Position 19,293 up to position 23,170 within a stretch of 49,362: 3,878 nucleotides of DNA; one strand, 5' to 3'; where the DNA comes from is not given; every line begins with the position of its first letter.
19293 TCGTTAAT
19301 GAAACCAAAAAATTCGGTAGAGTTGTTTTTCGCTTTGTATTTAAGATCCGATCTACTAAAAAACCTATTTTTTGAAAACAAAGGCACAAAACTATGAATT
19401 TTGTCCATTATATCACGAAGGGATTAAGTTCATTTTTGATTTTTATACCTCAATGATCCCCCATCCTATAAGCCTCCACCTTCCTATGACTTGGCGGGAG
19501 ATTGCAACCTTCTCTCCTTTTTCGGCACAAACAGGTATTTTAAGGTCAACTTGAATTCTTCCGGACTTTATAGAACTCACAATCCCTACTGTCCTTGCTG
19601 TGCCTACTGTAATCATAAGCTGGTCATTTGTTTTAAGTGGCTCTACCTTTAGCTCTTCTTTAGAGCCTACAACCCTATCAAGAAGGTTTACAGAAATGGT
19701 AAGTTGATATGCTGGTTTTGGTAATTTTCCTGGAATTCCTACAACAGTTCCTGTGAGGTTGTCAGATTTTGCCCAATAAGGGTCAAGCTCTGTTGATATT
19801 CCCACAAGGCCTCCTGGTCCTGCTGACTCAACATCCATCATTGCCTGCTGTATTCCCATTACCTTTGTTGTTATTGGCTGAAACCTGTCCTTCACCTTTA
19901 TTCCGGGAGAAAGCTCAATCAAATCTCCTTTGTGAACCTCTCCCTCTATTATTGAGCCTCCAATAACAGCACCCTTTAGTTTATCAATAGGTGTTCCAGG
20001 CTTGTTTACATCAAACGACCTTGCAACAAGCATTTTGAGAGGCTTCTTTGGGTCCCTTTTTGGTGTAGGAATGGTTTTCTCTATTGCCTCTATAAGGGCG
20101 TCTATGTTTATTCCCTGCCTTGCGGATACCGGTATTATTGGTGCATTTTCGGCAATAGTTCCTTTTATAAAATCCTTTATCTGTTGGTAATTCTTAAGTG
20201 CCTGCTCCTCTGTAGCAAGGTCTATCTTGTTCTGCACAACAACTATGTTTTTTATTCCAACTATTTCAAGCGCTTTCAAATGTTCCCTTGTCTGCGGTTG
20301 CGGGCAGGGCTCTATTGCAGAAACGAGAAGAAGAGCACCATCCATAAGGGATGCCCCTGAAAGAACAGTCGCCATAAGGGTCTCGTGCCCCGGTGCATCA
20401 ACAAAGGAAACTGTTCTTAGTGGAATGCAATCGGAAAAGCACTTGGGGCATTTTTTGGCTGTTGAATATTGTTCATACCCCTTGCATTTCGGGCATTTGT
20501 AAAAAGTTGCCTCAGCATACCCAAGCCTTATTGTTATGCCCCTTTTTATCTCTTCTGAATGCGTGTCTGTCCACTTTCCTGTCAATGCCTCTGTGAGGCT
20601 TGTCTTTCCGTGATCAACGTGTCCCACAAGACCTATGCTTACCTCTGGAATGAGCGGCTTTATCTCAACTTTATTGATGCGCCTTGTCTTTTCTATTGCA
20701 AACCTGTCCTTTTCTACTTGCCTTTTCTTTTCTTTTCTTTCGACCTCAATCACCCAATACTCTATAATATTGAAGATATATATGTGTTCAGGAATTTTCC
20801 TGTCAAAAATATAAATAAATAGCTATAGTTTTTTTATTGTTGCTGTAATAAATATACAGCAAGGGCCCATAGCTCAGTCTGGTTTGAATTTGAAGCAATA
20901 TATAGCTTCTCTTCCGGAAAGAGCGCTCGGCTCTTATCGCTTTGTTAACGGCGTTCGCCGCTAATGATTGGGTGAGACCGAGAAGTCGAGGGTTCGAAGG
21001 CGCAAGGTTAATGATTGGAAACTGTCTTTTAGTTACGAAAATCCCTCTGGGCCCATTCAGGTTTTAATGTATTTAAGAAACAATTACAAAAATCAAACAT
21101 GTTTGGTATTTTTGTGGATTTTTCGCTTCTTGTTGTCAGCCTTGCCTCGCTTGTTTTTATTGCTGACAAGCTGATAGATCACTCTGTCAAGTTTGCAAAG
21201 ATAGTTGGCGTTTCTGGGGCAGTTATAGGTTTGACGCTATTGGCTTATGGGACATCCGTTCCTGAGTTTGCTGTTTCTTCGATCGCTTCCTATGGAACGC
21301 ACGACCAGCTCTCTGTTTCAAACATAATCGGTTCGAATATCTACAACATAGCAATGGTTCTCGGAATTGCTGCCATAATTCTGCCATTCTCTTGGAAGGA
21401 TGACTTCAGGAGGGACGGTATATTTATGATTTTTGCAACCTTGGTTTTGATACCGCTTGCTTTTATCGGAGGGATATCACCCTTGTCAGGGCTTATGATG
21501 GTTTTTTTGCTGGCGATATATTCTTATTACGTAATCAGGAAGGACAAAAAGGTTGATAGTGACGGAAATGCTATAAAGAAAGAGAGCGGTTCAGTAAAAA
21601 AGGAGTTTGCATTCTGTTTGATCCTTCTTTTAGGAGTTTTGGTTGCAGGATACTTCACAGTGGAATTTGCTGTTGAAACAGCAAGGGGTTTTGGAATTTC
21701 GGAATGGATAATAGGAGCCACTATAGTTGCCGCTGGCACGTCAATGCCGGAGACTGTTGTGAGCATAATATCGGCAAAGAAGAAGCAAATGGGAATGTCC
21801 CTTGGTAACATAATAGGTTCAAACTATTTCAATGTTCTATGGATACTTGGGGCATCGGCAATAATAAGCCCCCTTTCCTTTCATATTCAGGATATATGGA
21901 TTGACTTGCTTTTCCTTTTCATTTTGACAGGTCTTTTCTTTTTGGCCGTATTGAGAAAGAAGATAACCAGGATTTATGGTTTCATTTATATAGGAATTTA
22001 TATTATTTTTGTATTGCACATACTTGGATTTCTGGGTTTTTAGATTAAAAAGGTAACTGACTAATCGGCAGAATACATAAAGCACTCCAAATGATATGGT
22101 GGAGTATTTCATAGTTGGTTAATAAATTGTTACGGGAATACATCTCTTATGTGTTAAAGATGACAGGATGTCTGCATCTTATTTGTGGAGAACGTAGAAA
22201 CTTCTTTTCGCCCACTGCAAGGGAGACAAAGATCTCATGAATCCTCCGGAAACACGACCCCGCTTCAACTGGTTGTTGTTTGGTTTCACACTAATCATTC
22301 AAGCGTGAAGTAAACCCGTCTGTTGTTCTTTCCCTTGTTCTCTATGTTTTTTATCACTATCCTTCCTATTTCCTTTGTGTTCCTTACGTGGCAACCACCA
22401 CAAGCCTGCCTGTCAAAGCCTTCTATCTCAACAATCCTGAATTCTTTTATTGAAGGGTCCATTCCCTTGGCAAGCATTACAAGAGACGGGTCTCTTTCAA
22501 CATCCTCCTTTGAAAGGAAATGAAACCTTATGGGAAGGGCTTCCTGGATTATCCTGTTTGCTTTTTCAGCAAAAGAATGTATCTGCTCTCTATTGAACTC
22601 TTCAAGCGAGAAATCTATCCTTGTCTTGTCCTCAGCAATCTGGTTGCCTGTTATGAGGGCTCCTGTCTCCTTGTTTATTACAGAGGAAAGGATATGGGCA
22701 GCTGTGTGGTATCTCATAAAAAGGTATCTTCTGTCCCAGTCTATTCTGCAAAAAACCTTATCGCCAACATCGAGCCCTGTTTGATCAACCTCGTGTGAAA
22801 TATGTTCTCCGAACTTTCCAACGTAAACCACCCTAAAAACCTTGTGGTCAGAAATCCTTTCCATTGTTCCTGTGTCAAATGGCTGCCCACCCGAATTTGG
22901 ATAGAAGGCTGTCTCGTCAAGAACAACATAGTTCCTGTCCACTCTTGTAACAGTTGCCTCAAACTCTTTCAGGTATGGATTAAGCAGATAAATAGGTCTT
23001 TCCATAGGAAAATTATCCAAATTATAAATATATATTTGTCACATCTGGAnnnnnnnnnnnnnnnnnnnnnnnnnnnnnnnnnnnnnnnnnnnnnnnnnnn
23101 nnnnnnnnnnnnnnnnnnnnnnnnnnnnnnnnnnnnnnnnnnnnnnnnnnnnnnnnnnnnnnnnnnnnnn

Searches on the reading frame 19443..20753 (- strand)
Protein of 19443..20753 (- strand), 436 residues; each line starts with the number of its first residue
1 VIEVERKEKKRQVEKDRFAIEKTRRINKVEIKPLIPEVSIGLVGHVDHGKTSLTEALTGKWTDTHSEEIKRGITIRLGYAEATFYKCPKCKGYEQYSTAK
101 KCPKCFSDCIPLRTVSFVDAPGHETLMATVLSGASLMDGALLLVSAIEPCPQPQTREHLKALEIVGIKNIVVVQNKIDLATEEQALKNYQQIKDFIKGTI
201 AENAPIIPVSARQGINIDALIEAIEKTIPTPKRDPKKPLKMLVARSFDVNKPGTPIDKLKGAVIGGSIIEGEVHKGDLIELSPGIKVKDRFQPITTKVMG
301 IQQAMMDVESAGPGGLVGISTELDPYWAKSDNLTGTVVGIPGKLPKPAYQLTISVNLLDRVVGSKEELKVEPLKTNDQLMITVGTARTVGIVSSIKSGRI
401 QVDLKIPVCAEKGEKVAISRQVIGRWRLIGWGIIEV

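Call 9: search_protein_families(library=pfam, proteins=[window:19443-20753:-])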
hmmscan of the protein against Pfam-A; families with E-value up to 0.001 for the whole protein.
window:19443-20753:- (436 aa): 6 families
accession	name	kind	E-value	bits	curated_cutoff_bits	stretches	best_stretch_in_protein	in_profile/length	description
PF09173.17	eIF2_C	-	1.4e-34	118.6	22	1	350-434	2-86/86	Initiation factor eIF2 gamma, C terminal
PF00009.33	GTP_EFTU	-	4e-33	115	26.5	1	38-229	4-187/188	Elongation factor Tu GTP binding domain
PF03144.31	GTP_EFTU_D2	-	2.8e-07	31.3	30.3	1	261-324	1-61/73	Elongation factor Tu domain 2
PF03193.22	RsgA_GTPase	-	6.5e-07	29.8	30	0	137-227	23-107/174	RsgA GTPase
PF01926.29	MMR_HSR1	-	0.00065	20.2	21.9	0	40-176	2-113/113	50S ribosome-binding GTPase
PF16897.10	MMR_HSR1_Xtn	-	0.00098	19.5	35.2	0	170-224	58-100/106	C-terminal region of MMR_HSR1 domain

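Call 52: find_homologous_proteins(query=window:19443-20753:-, max_evalue=1e-60)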
Query window:19443-20753:- (436 aa): 8000 proteins with E <= 1e-60 among 8000 candidates; the best 120 are listed.
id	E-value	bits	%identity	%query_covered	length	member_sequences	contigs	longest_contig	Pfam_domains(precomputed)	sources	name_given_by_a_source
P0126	2.9e-265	898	100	93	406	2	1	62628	PF09173.18,PF00009.34,PF03144.32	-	-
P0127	8.9e-244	827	84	99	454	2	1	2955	PF09173.18,PF00009.34,PF03144.32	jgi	jgi:translation initiation factor 2 subunit 3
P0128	1.2e-242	824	83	97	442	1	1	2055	PF09173.18,PF00009.34,PF03144.32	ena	-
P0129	4.6e-240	815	81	100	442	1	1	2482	PF09173.18,PF00009.34,PF03193.23,PF03144.32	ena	-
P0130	2.0e-239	813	82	100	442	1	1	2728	PF09173.18,PF00009.34,PF03193.23,PF03144.32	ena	-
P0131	5.2e-239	812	85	97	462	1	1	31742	PF09173.18,PF00009.34,PF03193.23,PF03144.32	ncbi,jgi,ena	-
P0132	2.3e-237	806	83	97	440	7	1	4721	PF09173.18,PF00009.34,PF03144.32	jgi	-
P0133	1.4e-236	804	82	96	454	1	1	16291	PF09173.18,PF00009.34,PF03144.32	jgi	jgi:translation initiation factor 2 subunit 3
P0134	6.7e-236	802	82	97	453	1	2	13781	PF09173.18,PF00009.34,PF03144.32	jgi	jgi:translation initiation factor 2 subunit 3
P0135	1.7e-235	800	82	96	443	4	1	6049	PF09173.18,PF00009.34,PF03144.32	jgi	-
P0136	2.3e-235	800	80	100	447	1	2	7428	PF09173.18,PF00009.34,PF03144.32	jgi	jgi:translation initiation factor 2 subunit 3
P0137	2.5e-235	800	83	97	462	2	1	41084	PF09173.18,PF00009.34,PF03144.32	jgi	jgi:translation initiation factor 2 subunit 3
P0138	5.1e-235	799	79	100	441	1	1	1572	PF09173.18,PF00009.34,PF03144.32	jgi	jgi:translation initiation factor 2 subunit 3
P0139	4.7e-234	795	80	100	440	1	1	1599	PF09173.18,PF00009.34,PF03193.23,PF03144.32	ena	-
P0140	1.2e-233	794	80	100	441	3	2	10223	PF09173.18,PF00009.34,PF03144.32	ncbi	-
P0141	7.6e-231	785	85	93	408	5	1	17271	PF09173.18,PF00009.34,PF03144.32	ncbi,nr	ncbi:MAG TPA: translation initiation factor IF-2 subunit gamma [archaeon]|nr:translation initiation 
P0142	3.4e-227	773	83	93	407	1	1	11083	PF09173.18,PF00009.34,PF03144.32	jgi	-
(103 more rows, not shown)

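Call 53: find_encoding_contigs(protein=P0131, flank=10000, max_places=2)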
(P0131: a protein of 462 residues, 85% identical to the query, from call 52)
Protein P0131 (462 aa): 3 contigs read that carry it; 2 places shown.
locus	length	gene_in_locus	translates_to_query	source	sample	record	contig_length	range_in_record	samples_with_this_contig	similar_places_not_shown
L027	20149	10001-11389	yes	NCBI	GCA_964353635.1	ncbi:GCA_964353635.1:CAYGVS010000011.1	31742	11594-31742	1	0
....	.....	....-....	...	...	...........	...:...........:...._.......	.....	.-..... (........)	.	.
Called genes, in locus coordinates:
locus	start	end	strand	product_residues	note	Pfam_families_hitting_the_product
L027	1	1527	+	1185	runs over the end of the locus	-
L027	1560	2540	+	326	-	PF13180:PDZ_2 (weak)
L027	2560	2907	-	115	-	-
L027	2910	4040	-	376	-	PF01408:GFO_IDH_MocA (weak)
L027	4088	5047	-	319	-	-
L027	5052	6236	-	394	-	PF01926:MMR_HSR1, PF02421:FeoB_N (weak), PF08438:YGR210-like_G4, PF02824:TGS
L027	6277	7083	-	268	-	PF25231:DUF7847 (weak)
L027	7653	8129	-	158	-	-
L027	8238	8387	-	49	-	-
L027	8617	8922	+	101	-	PF03551:PadR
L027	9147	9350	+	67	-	-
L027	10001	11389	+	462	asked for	PF03193:RsgA_GTPase (faint), PF00009:GTP_EFTU, PF03144:GTP_EFTU_D2 (weak), PF09173:eIF2_C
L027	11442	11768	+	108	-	-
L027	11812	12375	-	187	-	PF03692:CxxCxxCC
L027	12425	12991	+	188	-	PF00561:Abhydrolase_1 (faint), PF06821:Ser_hydrolase, PF12697:Abhydrolase_6 (weak)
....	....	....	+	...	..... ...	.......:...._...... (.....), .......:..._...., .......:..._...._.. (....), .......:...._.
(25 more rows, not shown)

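Call 54: find_encoding_contigs(protein=P0137, flank=10000, max_places=2)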
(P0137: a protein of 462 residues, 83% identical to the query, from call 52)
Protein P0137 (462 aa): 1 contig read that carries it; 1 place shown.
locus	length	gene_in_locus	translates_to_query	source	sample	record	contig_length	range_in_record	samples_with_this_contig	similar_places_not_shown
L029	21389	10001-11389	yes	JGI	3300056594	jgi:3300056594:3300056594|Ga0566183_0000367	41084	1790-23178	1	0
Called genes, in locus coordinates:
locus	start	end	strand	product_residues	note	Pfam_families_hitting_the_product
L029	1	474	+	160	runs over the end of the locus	-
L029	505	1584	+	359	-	PF00817:IMS, PF21999:IMS_HHH_1, PF11799:IMS_C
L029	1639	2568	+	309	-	PF13180:PDZ_2 (weak)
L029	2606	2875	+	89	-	-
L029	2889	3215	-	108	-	-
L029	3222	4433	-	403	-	PF01926:MMR_HSR1, PF02421:FeoB_N (weak), PF08438:YGR210-like_G4, PF02824:TGS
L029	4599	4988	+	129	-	PF04892:VanZ-LLP1 (weak)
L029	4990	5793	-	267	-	PF25231:DUF7847 (weak)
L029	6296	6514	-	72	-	-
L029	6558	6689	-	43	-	-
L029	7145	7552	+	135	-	PF01575:MaoC_dehydratas (faint), PF03061:4HBT, PF13279:4HBT_2 (weak)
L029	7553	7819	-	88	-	PF03551:PadR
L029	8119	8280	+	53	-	-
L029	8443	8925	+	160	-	-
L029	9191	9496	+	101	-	-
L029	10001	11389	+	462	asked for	PF00009:GTP_EFTU, PF03144:GTP_EFTU_D2, PF09173:eIF2_C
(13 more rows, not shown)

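Call 55: find_encoding_contigs(protein=P0141, flank=10000, max_places=2)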
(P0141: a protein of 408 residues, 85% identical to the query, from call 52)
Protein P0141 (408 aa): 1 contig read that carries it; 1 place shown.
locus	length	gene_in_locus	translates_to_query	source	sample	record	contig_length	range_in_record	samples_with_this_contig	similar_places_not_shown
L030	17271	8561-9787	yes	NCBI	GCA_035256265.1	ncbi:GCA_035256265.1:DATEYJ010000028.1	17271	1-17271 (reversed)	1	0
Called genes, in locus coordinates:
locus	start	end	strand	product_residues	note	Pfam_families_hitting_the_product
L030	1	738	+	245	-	PF21704:POLH-Rev1_HhH (faint), PF21999:IMS_HHH_1 (weak), PF11799:IMS_C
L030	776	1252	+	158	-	PF01988:VIT1 (faint)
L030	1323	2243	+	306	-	-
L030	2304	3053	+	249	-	PF00106:adh_short, PF08659:KR, PF23441:SDR, PF13561:adh_short_C2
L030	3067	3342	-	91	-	PF07883:Cupin_2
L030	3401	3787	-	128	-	-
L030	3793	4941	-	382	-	PF01926:MMR_HSR1, PF02421:FeoB_N (weak), PF08438:YGR210-like_G4, PF02824:TGS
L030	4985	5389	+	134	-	PF04892:VanZ-LLP1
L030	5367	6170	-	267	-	-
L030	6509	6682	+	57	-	-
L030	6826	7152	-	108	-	PF03551:PadR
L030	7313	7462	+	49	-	-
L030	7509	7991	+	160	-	-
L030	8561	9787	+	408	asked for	PF00009:GTP_EFTU, PF03144:GTP_EFTU_D2, PF09173:eIF2_C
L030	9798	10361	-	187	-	PF03692:CxxCxxCC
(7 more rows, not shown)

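Call 58: find_encoding_contigs(protein=P0133, flank=6000, max_places=2)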
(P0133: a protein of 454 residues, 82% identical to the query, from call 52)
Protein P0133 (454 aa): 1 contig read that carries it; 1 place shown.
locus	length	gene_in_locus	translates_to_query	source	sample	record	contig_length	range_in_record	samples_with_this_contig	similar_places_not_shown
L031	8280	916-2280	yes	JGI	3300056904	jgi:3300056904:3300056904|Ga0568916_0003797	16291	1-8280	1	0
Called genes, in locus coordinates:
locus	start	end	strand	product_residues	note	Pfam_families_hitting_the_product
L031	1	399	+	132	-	?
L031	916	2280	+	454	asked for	PF00009:GTP_EFTU, PF03144:GTP_EFTU_D2, PF09173:eIF2_C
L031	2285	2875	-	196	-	-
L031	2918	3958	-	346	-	PF02655:ATP-grasp_3, PF07478:Dala_Dala_lig_C, PF08443:RimK (faint), PF13535:ATP-grasp_4 (weak)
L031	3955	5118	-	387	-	PF02655:ATP-grasp_3 (weak), PF07478:Dala_Dala_lig_C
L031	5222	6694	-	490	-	PF00478:IMPDH, PF00571:CBS, PF00977:His_biosynth (weak), PF01070:FMN_dh, PF03060:NMO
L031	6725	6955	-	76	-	-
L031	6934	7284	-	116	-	-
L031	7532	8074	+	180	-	PF07690:MFS_1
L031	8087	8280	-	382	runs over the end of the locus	PF00817:IMS, PF14520:HHH_5 (weak), PF21999:IMS_HHH_1 (weak), PF11799:IMS_C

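Call 59: find_encoding_contigs(protein=P0134, flank=6000, max_places=2)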
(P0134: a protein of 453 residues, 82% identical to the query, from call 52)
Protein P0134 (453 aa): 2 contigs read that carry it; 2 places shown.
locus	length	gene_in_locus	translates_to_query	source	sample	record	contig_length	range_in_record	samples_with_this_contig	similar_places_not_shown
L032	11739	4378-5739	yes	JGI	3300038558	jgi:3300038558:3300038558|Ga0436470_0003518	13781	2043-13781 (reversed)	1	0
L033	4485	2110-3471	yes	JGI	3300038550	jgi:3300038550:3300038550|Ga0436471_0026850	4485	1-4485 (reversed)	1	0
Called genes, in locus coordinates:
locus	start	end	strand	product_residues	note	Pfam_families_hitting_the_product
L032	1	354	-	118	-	?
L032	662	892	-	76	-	-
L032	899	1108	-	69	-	-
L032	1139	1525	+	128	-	PF09851:SHOCT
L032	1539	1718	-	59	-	-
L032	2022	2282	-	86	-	-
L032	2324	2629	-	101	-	PF03551:PadR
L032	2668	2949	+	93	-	-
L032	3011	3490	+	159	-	-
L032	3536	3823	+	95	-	-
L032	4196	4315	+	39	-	-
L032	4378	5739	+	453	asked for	PF00009:GTP_EFTU, PF03144:GTP_EFTU_D2, PF09173:eIF2_C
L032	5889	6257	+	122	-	-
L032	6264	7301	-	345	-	PF14397:ATPgrasp_ST (faint), PF02655:ATP-grasp_3, PF07478:Dala_Dala_lig_C, PF08443:RimK (faint), PF13535:ATP-grasp_4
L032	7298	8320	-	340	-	PF01071:GARS_A (weak), PF02655:ATP-grasp_3 (faint), PF07478:Dala_Dala_lig_C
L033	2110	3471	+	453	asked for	PF00009:GTP_EFTU, PF03144:GTP_EFTU_D2, PF09173:eIF2_C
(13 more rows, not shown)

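Call 60: find_encoding_contigs(protein=P0142, flank=6000, max_places=2)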
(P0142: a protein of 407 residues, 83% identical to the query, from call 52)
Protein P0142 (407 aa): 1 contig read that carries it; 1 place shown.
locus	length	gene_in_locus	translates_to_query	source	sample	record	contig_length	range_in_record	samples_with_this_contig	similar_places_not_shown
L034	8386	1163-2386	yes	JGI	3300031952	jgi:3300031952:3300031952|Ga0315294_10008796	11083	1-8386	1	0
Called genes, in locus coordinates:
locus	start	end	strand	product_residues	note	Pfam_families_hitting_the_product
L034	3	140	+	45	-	?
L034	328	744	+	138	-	-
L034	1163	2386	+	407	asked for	PF00009:GTP_EFTU, PF03144:GTP_EFTU_D2, PF09173:eIF2_C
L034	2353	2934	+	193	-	PF06821:Ser_hydrolase, PF12697:Abhydrolase_6 (faint)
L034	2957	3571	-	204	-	PF03692:CxxCxxCC (weak)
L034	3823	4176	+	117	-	-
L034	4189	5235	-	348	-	PF14397:ATPgrasp_ST (faint), PF01071:GARS_A (faint), PF02655:ATP-grasp_3, PF08443:RimK (faint), PF07478:Dala_Dala_lig_C, PF13535:ATP-grasp_4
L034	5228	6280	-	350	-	PF01071:GARS_A (faint), PF02655:ATP-grasp_3, PF07478:Dala_Dala_lig_C, PF13535:ATP-grasp_4 (faint)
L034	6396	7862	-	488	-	PF00478:IMPDH, PF00571:CBS, PF00977:His_biosynth (weak), PF01070:FMN_dh, PF03060:NMO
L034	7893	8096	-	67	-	-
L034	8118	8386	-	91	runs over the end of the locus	-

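Call 61: find_encoding_contigs(protein=P0140, flank=6000, max_places=2)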
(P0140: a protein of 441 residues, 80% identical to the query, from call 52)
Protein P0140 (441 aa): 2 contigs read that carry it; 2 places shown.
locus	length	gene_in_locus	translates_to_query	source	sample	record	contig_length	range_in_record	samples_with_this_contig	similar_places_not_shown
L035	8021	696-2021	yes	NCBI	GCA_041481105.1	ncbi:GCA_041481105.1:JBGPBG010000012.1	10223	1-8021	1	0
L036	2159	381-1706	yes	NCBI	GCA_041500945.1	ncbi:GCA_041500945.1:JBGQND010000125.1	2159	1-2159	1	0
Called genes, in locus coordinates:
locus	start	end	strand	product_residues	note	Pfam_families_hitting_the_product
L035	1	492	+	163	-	?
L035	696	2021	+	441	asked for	PF00009:GTP_EFTU, PF03144:GTP_EFTU_D2, PF09173:eIF2_C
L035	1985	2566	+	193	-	PF00561:Abhydrolase_1 (faint), PF06821:Ser_hydrolase, PF12697:Abhydrolase_6 (weak)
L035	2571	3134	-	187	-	PF03692:CxxCxxCC (weak)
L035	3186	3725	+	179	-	PF01931:NTPase_I-T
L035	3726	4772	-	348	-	PF02655:ATP-grasp_3, PF03133:TTL (faint), PF07478:Dala_Dala_lig_C, PF08443:RimK (faint), PF13535:ATP-grasp_4 (weak)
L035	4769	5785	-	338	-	PF07478:Dala_Dala_lig_C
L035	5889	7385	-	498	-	PF00478:IMPDH, PF00571:CBS, PF00977:His_biosynth (weak), PF01070:FMN_dh, PF03060:NMO, PF04131:NanE (weak)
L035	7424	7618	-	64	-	-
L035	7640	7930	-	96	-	-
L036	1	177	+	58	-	?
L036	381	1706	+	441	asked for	PF00009:GTP_EFTU, PF03144:GTP_EFTU_D2, PF09173:eIF2_C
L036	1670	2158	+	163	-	?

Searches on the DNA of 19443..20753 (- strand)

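Call 63: search_rna_families(sources=[L034, L031, L027, L030, L032, L029, L016], threshold=gathering, show_alignments=3)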
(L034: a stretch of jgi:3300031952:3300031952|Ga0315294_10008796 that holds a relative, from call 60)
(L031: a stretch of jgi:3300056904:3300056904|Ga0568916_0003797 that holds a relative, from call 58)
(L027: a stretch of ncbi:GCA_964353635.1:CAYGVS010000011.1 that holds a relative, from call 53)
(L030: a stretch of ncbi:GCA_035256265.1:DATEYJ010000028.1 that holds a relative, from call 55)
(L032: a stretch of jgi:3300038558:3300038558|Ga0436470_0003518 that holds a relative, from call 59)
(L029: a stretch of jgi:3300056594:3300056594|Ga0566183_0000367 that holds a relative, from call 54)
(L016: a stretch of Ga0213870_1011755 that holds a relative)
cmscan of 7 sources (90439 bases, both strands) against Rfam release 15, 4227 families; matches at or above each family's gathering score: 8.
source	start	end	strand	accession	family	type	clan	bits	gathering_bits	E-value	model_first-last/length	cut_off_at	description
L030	8294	8367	+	RF00005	tRNA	Gene; tRNA;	CL00001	72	29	1.2e-13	1-71/71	no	tRNA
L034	147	260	-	RF00001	5S_rRNA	Gene; rRNA;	CL00113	65.4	38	2.4e-11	1-120/120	no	5S ribosomal RNA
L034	903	1037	+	RF00005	tRNA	Gene; tRNA;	CL00001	58.7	29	5.6e-10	1-71/71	no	tRNA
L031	671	785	-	RF00005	tRNA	Gene; tRNA;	CL00001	58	29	8.7e-10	1-71/71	no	tRNA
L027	7459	7607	+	RF00001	5S_rRNA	Gene; rRNA;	CL00113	56.3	38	5.8e-09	1-120/120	no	5S ribosomal RNA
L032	3844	4018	-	RF00001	5S_rRNA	Gene; rRNA;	CL00113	51.7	38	9.8e-08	1-120/120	no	5S ribosomal RNA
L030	8006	8199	-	RF00001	5S_rRNA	Gene; rRNA;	CL00113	50.1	38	2.5e-07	1-120/120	no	5S ribosomal RNA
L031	471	560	-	RF00001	5S_rRNA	Gene; rRNA;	CL00113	41.4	38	5.1e-05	1-120/120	no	5S ribosomal RNA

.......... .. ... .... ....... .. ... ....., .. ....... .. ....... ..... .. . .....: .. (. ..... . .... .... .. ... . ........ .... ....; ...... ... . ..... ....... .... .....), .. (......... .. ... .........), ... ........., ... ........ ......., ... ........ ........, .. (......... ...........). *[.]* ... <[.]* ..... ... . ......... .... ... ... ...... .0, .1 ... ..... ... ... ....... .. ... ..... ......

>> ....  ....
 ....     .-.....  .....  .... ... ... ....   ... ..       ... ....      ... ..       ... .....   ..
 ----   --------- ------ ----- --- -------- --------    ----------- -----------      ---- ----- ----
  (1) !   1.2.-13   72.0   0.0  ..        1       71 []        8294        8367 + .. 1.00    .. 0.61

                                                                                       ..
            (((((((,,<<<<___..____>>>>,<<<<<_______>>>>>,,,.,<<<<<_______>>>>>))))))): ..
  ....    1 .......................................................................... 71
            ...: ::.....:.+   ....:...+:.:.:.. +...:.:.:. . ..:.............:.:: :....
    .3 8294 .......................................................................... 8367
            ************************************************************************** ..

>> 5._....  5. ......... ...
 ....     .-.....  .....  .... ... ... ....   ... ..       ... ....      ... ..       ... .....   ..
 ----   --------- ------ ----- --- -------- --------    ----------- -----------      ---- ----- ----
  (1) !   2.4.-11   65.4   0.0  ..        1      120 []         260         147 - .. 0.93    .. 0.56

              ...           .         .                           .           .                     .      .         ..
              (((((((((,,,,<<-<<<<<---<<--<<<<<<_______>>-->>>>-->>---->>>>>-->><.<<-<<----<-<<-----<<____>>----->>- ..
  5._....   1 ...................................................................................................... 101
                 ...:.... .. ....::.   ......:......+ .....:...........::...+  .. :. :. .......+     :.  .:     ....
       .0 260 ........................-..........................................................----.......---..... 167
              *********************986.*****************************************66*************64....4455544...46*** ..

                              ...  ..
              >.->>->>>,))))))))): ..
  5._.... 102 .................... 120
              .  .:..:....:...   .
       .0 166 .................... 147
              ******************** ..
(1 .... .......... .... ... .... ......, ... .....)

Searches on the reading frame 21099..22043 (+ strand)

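Call 9: search_protein_families(library=pfam, proteins=[window:21099-22043:+])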
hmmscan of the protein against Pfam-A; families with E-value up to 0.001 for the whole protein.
window:21099-22043:+ (314 aa): 1 family
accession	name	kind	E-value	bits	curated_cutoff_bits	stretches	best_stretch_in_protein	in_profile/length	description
PF01699.29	Na_Ca_ex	-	1.3e-54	184.7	24.9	2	171-308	4-149/151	Sodium/calcium exchanger protein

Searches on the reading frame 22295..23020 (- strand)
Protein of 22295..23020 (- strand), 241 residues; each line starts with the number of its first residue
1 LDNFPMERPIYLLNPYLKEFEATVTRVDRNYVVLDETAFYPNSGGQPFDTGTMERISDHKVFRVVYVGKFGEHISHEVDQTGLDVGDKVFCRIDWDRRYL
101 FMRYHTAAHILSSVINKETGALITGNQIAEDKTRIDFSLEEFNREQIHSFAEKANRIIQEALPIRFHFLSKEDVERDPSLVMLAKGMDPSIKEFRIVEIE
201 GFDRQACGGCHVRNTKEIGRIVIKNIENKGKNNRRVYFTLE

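Call 9: search_protein_families(library=pfam, proteins=[window:22295-23020:-])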
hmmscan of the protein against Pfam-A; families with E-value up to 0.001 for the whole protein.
window:22295-23020:- (241 aa): 2 families
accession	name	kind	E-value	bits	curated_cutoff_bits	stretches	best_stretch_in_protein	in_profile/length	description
PF01411.24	tRNA-synt_2c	-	2.8e-15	56.3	30.3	1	17-97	472-552/552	tRNA synthetases class II (A)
PF07973.19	tRNA_SAD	-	6.2e-14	52.1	24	1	195-237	2-44/44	Threonyl and Alanyl tRNA synthetase second additional domain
